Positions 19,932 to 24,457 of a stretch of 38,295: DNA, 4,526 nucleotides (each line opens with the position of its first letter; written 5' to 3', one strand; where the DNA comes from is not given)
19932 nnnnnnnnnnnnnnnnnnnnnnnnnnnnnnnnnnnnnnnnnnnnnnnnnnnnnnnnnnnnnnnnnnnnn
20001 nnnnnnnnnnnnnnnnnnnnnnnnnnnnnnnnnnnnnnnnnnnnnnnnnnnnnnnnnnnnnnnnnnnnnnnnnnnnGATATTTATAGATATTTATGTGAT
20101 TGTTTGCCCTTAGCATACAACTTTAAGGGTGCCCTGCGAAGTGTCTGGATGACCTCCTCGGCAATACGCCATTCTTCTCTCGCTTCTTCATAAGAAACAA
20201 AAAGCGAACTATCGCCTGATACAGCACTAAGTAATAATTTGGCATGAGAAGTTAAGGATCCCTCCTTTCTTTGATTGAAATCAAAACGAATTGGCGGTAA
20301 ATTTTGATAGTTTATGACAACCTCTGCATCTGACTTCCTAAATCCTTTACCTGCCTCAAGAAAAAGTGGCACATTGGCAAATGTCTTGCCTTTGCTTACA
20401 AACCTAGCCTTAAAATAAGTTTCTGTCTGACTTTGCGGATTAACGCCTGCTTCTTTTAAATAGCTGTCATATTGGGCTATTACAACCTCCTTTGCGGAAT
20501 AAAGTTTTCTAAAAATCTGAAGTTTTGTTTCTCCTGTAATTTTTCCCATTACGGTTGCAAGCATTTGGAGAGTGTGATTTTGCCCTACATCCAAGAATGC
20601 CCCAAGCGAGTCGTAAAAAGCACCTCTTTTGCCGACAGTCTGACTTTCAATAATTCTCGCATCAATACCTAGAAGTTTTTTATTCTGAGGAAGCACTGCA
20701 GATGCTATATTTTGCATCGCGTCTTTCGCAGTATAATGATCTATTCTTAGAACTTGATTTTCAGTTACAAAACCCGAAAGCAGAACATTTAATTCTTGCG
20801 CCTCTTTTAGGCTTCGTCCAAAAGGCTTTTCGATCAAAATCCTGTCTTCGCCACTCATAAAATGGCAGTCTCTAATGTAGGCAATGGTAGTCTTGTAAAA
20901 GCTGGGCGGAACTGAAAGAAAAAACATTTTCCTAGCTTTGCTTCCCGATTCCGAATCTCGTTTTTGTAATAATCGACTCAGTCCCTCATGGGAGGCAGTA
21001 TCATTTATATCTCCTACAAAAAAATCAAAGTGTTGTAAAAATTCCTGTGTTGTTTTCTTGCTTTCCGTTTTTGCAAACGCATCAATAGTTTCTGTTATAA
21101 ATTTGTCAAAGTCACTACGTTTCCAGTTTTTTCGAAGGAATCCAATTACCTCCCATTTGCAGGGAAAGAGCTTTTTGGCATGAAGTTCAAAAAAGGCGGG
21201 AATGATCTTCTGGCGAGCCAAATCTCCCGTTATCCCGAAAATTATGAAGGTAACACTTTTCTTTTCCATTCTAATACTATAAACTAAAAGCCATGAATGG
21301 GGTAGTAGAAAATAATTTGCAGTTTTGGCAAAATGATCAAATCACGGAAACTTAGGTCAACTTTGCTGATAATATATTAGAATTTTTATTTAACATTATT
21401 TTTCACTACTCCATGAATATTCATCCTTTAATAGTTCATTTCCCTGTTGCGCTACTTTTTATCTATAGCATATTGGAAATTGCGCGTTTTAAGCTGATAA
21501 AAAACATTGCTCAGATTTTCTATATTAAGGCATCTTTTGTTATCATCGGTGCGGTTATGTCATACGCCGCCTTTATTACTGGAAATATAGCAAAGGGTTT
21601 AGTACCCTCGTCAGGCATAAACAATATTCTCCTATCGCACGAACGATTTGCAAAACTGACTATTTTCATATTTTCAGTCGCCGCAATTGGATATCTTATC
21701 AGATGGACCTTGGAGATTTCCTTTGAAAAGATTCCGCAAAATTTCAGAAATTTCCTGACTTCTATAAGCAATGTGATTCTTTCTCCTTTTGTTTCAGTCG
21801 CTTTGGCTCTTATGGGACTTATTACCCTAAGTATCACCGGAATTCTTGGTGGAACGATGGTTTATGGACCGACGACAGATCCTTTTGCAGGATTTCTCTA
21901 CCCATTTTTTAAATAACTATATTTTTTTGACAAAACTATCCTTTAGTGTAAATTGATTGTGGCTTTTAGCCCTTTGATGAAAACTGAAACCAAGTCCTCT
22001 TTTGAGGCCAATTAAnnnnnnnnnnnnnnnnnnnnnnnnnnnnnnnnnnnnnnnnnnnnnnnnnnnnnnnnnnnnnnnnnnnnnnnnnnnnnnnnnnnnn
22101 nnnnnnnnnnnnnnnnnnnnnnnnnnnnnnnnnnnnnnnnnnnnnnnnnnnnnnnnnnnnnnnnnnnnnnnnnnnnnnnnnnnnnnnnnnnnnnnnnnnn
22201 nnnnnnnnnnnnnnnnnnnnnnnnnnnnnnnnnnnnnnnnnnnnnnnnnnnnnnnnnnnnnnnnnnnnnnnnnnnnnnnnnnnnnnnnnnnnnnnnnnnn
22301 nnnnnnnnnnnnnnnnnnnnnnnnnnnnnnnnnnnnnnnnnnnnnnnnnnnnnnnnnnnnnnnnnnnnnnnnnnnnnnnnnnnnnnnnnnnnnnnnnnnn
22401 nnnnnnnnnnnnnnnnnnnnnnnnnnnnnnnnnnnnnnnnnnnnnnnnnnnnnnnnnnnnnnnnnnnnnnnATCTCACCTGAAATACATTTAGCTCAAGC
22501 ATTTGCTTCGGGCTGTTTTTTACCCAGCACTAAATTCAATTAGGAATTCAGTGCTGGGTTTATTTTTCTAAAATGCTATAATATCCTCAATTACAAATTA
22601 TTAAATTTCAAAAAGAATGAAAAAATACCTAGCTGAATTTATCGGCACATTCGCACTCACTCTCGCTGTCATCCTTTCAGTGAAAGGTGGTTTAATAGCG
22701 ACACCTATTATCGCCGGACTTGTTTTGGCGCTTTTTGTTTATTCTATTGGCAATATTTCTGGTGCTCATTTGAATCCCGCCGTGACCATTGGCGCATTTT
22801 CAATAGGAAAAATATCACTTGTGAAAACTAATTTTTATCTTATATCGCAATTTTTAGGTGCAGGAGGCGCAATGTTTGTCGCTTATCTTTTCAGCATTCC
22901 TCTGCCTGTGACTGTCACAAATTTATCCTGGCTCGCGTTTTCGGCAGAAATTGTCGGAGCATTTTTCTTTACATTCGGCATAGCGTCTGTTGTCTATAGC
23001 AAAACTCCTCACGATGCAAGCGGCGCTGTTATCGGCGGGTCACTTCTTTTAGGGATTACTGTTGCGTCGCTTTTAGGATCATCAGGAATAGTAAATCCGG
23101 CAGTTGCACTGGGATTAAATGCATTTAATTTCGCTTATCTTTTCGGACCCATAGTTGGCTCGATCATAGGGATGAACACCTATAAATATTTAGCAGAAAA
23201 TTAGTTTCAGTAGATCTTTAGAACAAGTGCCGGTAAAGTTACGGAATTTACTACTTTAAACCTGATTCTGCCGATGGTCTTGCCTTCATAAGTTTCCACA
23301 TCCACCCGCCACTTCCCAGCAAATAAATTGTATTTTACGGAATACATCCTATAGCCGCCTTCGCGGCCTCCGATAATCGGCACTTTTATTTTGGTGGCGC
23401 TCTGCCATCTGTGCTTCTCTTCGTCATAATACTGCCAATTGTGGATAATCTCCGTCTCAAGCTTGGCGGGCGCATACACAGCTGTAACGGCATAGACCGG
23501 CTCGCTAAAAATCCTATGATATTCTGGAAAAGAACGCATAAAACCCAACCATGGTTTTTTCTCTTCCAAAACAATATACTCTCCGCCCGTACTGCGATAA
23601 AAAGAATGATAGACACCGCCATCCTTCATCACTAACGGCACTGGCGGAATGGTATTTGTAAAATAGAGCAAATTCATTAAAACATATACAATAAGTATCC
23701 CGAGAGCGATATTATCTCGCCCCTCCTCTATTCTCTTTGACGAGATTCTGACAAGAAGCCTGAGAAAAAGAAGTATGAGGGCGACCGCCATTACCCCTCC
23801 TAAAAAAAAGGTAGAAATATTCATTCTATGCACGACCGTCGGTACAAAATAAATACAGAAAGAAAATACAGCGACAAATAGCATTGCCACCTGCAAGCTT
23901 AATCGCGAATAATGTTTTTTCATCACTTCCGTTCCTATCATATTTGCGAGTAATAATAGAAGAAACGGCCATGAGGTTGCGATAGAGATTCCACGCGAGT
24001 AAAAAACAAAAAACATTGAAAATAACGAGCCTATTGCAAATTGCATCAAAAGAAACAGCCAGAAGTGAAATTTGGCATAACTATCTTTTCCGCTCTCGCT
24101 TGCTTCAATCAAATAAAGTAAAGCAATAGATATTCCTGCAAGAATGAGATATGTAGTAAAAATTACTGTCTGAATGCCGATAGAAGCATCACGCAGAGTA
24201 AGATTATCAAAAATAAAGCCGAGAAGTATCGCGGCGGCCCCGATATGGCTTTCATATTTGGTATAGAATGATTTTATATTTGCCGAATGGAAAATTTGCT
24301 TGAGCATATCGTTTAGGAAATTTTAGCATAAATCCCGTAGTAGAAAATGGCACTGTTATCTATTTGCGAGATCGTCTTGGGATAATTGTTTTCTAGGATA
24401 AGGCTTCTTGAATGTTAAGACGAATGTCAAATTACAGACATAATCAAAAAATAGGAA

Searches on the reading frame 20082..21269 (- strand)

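Call 17: search_protein_families(library=ncbifam, proteins=[window:20082-21269:-], max_evalue=0.00001)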
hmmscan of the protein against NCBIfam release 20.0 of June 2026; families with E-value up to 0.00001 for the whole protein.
window:20082-21269:- (395 aa): 3 families
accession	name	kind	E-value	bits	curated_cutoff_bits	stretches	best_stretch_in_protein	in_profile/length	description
TIGR00871.1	zwf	equivalog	2e-70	237.9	400.6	1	6-333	3-362/486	glucose-6-phosphate dehydrogenase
NF009492.0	PRK12853.1-3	equivalog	1.9e-53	182.1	428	1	2-336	6-360/472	glucose-6-phosphate dehydrogenase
NF004331.0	PRK05722.2-1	equivalog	3.1e-40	138.7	622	1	8-335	6-338/425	glucose-6-phosphate dehydrogenase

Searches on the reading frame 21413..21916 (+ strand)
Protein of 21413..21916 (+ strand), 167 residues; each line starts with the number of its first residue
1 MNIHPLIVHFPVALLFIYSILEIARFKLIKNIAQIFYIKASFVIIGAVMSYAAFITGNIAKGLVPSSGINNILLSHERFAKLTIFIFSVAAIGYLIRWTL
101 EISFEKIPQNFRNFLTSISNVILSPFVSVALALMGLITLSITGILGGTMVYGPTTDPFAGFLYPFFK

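Call 31: search_protein_families(library=pfam, proteins=[window:21413-21916:+], max_evalue=0.00001)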
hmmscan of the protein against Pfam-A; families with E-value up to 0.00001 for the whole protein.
window:21413-21916:+ (167 aa): 1 family
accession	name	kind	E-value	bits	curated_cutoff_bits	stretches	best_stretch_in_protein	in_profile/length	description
PF09990.14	DUF2231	-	2.4e-11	44.3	26.4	1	2-151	3-131/139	Predicted membrane protein (DUF2231)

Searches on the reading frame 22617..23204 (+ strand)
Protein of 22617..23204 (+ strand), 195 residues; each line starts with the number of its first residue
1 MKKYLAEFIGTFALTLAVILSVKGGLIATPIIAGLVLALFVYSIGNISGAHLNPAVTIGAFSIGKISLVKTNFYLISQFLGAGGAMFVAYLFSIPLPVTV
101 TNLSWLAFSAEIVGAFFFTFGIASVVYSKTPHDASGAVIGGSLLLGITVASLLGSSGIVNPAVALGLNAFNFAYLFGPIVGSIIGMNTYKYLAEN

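Call 31: search_protein_families(library=pfam, proteins=[window:22617-23204:+], max_evalue=0.00001)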
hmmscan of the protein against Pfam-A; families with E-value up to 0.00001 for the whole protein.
window:22617-23204:+ (195 aa): 1 family
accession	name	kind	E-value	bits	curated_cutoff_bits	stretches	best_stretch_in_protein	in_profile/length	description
PF00230.25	MIP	-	2.4e-20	73.7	25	1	2-188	9-221/222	Major intrinsic protein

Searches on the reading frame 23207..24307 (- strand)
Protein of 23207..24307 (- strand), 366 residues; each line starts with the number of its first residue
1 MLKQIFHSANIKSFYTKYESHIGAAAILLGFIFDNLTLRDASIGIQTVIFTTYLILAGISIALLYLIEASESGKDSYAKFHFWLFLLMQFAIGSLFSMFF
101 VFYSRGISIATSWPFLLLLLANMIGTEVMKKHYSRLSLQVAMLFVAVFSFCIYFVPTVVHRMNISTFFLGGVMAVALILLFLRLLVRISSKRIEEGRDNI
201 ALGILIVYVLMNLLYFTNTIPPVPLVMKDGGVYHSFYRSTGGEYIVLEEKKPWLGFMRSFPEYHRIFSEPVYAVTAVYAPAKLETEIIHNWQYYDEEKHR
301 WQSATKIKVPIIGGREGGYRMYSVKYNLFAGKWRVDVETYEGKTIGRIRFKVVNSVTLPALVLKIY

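Call 31: search_protein_families(library=pfam, proteins=[window:23207-24307:-], max_evalue=0.00001)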
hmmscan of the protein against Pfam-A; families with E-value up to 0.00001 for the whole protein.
window:23207-24307:- (366 aa): 1 family
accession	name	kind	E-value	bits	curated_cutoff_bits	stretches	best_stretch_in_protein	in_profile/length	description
PF11141.13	DUF2914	-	4.5e-16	58.8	23.6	1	285-352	2-62/62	Protein of unknown function (DUF2914)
